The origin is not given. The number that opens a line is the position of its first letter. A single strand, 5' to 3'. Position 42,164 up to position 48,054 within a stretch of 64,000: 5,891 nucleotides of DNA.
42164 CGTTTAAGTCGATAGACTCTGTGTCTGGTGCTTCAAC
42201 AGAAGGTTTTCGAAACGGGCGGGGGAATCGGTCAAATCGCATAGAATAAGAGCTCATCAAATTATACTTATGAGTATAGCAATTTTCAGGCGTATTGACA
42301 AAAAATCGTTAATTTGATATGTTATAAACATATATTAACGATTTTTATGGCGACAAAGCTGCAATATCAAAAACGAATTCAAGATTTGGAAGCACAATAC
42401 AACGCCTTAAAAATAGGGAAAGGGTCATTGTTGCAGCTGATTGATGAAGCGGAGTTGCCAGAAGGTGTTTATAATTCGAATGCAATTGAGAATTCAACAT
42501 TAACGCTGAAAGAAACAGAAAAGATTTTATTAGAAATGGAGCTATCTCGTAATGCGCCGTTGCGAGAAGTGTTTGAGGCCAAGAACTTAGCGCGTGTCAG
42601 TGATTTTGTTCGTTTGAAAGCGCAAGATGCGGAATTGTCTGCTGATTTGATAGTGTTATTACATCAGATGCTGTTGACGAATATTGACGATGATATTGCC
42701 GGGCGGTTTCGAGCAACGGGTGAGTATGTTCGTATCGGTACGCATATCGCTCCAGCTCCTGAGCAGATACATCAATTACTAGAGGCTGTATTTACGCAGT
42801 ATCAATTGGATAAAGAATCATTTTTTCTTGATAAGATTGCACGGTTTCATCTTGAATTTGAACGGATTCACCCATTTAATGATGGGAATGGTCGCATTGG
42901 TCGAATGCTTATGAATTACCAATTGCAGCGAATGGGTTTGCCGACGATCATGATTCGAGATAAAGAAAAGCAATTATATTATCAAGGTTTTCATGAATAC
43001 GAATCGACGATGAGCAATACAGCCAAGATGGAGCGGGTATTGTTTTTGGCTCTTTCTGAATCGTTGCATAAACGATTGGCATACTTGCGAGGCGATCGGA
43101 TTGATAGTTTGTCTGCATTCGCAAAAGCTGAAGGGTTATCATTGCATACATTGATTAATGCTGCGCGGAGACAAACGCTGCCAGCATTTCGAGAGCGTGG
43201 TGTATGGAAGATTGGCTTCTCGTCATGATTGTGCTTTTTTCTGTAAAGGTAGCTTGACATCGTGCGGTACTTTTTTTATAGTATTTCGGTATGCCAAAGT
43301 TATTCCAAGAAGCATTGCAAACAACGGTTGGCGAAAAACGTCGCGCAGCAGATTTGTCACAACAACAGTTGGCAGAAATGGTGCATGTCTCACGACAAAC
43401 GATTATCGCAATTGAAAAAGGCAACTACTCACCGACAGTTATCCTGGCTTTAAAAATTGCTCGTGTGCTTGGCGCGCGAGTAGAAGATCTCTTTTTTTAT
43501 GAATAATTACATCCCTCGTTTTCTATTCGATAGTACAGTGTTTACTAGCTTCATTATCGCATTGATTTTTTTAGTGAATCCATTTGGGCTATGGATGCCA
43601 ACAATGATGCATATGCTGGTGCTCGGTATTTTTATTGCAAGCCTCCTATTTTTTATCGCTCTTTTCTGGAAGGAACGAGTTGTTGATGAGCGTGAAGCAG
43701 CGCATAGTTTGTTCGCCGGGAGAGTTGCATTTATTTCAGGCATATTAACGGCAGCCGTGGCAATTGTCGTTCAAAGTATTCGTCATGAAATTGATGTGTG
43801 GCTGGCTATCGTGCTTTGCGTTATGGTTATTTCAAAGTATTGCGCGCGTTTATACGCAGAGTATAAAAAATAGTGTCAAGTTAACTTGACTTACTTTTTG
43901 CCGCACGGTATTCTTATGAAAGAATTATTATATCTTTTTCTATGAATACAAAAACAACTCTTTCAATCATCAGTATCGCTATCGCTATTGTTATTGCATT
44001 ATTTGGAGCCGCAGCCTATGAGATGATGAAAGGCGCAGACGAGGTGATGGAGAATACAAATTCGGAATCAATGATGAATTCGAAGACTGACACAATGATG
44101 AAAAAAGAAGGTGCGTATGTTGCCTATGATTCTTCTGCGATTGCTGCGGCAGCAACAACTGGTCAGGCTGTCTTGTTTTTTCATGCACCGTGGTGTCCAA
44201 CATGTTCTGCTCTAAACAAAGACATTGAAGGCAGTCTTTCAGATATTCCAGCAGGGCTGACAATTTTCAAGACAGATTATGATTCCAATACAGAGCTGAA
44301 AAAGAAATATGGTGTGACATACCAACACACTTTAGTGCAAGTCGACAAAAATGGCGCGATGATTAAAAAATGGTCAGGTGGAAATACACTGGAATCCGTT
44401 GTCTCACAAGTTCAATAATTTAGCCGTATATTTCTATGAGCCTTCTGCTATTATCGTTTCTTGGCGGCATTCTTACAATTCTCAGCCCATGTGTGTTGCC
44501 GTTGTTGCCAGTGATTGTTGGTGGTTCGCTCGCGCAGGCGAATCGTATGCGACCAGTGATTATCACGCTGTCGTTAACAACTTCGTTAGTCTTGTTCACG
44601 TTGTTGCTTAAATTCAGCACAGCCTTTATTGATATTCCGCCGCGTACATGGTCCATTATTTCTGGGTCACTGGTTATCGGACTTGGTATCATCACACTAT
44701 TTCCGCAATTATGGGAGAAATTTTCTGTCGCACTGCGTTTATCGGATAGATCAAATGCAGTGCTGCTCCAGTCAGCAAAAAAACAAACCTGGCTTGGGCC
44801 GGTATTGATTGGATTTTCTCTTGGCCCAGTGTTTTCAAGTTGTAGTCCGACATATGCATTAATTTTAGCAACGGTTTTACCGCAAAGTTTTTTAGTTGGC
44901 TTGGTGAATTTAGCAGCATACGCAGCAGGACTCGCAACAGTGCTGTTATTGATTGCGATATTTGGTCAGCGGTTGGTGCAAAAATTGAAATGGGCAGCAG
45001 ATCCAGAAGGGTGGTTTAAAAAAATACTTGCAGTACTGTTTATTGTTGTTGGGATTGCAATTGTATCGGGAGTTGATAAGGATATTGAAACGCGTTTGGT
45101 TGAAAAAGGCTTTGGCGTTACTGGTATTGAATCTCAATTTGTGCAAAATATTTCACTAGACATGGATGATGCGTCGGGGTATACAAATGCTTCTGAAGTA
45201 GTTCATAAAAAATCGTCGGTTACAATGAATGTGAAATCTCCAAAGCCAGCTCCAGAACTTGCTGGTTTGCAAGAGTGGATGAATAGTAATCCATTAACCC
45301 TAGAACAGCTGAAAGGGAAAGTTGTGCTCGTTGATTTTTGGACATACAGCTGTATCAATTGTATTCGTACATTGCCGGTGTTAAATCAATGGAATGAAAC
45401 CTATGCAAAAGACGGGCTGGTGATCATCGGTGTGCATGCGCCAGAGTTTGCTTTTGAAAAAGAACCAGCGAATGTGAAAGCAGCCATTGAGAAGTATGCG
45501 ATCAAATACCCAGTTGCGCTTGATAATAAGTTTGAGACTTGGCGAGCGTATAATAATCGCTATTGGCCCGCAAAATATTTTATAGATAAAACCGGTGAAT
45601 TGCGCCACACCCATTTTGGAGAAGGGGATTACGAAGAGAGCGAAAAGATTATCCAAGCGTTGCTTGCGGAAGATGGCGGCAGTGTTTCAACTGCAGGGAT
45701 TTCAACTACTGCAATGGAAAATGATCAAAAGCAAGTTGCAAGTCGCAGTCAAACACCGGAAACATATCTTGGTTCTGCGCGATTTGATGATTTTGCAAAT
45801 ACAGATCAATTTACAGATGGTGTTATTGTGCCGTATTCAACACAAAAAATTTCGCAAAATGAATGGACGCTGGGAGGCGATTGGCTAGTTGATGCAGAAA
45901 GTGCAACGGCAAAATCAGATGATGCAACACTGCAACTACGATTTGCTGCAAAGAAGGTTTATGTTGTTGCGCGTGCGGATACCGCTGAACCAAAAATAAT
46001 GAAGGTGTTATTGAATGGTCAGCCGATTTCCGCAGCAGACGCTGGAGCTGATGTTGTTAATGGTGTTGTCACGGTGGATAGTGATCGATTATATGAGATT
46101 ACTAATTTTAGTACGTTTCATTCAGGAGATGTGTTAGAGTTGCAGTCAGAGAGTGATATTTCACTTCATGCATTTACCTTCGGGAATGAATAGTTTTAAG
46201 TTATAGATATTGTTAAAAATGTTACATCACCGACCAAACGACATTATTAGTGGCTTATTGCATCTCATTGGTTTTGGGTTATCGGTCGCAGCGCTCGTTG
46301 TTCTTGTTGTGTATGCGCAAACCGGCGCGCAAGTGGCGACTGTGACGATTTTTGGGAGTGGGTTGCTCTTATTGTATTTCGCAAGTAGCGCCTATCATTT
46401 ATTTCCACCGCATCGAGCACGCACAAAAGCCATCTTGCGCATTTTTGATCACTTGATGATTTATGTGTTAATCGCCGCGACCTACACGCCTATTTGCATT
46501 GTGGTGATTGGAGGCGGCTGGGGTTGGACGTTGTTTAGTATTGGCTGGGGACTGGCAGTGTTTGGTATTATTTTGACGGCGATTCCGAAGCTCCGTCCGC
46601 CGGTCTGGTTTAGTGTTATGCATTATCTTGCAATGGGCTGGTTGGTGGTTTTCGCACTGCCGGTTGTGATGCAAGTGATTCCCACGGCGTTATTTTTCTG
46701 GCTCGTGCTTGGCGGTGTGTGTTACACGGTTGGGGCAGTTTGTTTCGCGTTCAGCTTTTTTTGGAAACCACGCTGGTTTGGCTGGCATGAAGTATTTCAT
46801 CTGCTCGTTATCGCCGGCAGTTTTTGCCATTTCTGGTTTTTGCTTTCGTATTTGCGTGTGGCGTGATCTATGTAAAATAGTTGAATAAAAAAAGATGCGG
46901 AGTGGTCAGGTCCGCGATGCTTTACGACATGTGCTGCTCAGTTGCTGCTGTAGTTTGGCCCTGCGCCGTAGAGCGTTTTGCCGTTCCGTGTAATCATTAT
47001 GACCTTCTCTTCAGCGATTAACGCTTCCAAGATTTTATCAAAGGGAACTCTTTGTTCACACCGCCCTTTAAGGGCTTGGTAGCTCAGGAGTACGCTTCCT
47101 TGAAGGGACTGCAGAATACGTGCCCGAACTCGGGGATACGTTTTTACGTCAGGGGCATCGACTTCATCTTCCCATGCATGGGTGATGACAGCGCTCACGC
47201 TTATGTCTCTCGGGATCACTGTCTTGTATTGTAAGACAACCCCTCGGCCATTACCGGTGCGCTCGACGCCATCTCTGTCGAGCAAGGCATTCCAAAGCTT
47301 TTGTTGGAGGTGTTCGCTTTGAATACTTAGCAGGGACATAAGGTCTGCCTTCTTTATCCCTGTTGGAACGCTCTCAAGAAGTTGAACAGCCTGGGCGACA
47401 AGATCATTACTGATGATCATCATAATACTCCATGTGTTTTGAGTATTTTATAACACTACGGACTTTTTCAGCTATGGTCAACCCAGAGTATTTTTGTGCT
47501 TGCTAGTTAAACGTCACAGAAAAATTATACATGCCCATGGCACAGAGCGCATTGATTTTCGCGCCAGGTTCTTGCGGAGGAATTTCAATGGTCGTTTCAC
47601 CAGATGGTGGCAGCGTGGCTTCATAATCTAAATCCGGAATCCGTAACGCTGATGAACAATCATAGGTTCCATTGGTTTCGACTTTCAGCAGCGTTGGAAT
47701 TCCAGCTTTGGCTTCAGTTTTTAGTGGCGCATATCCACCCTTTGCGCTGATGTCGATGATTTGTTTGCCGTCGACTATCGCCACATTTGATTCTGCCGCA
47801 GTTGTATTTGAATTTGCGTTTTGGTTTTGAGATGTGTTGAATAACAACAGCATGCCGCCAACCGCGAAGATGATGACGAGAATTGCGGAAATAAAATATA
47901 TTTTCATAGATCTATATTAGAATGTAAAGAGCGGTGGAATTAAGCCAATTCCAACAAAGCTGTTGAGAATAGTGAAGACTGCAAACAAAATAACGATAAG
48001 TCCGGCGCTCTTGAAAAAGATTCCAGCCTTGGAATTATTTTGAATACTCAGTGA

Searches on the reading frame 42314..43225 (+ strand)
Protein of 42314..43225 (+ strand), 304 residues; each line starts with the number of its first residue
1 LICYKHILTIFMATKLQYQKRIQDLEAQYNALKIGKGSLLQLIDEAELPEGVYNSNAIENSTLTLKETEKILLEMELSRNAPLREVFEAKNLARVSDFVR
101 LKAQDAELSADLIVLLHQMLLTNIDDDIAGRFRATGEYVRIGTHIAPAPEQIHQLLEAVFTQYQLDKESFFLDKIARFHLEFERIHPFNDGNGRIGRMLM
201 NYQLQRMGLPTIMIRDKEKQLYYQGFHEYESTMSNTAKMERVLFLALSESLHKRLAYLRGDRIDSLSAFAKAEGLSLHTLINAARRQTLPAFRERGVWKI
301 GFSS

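Call 24: search_protein_families(library=pfam, proteins=[window:42314-43225:+], max_evalue=0.001)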
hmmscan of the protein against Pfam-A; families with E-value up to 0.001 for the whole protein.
window:42314-43225:+ (304 aa): 1 family
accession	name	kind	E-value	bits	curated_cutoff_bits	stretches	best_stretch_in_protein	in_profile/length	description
PF02661.23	Fic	-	4.4e-22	79.2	24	1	108-204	2-93/93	Fic/DOC family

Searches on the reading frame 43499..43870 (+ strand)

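Call 24: search_protein_families(library=pfam, proteins=[window:43499-43870:+], max_evalue=0.001)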
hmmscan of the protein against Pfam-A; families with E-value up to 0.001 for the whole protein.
window:43499-43870:+ (124 aa): 0 families

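Call 73: search_protein_families(library=pfam, proteins=[window:43499-43870:+], max_evalue=1)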
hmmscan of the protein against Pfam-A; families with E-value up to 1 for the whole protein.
window:43499-43870:+ (124 aa): 5 families
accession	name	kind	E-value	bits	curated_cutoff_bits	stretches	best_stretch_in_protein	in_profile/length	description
PF00060.32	Lig_chan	-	0.0059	16.9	30.8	1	31-120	4-92/146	Ligand-gated ion channel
PF13630.11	SdpI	-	0.077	13.6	28.2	1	68-111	25-65/71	SdpI/YfhL protein family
PF03706.18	LPG_synthase_TM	-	0.098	12.5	33.4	1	7-119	116-227/302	Lysylphosphatidylglycerol synthase TM region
PF02417.20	Chromate_transp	-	0.31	11.5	28.6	1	39-111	75-147/166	Chromate transporter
PF07457.16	DUF1516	-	0.69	10.5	30.5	1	38-112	2-75/108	Protein of unknown function (DUF1516)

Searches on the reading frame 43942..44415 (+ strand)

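Call 24: search_protein_families(library=pfam, proteins=[window:43942-44415:+], max_evalue=0.001)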
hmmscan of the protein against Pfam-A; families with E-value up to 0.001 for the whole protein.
window:43942-44415:+ (158 aa): 4 families
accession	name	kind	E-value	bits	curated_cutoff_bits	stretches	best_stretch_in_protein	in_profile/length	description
PF00085.26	Thioredoxin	-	5e-10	39.7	23.5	1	73-157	18-101/103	Thioredoxin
PF13899.12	Thioredoxin_7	-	6.7e-05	23.4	27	1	65-95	8-39/83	Thioredoxin-like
PF13098.12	Thioredoxin_2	-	0.00017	22.3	27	0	72-137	4-85/104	Thioredoxin-like domain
PF13905.12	Thioredoxin_8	-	0.00063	20.5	27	0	110-139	64-93/94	Thioredoxin-like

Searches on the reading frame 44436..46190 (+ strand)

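Call 24: search_protein_families(library=pfam, proteins=[window:44436-46190:+], max_evalue=0.001)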
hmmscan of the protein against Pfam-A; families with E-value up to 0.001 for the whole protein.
window:44436-46190:+ (585 aa): 6 families
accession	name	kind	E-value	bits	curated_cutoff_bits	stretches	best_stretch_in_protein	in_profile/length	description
PF17991.7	Thioredoxin_10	-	1.1e-29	104.2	27.1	1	440-583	1-142/142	Thioredoxin like C-terminal domain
PF00578.27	AhpC-TSA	-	2.2e-14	53.9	26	1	283-391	14-123/124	AhpC/TSA family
PF08534.16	Redoxin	-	3.3e-12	46.9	26.6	1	281-400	15-139/148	Redoxin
PF13905.12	Thioredoxin_8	-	1.7e-08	35.1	27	1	294-388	1-93/94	Thioredoxin-like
PF02683.22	DsbD_TM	-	1.6e-06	28.1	27.1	1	3-210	3-215/219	Cytochrome C biogenesis protein transmembrane domain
PF13386.12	DsbD_2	-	0.00013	22.4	24.9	1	52-207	47-198/199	Cytochrome C biogenesis protein transmembrane region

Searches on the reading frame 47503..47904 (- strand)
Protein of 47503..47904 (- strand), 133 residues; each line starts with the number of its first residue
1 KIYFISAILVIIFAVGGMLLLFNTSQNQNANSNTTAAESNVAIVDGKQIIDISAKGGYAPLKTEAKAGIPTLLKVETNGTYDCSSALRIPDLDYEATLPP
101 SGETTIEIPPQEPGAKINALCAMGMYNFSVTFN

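Call 24: search_protein_families(library=pfam, proteins=[window:47503-47904:-], max_evalue=0.001)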
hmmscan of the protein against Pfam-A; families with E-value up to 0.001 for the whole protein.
window:47503-47904:- (133 aa): 1 family
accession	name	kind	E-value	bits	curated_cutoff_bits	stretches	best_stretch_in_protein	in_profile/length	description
PF13473.12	Cupredoxin_1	-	6.8e-09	36.1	27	1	37-126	16-97/104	Cupredoxin-like domain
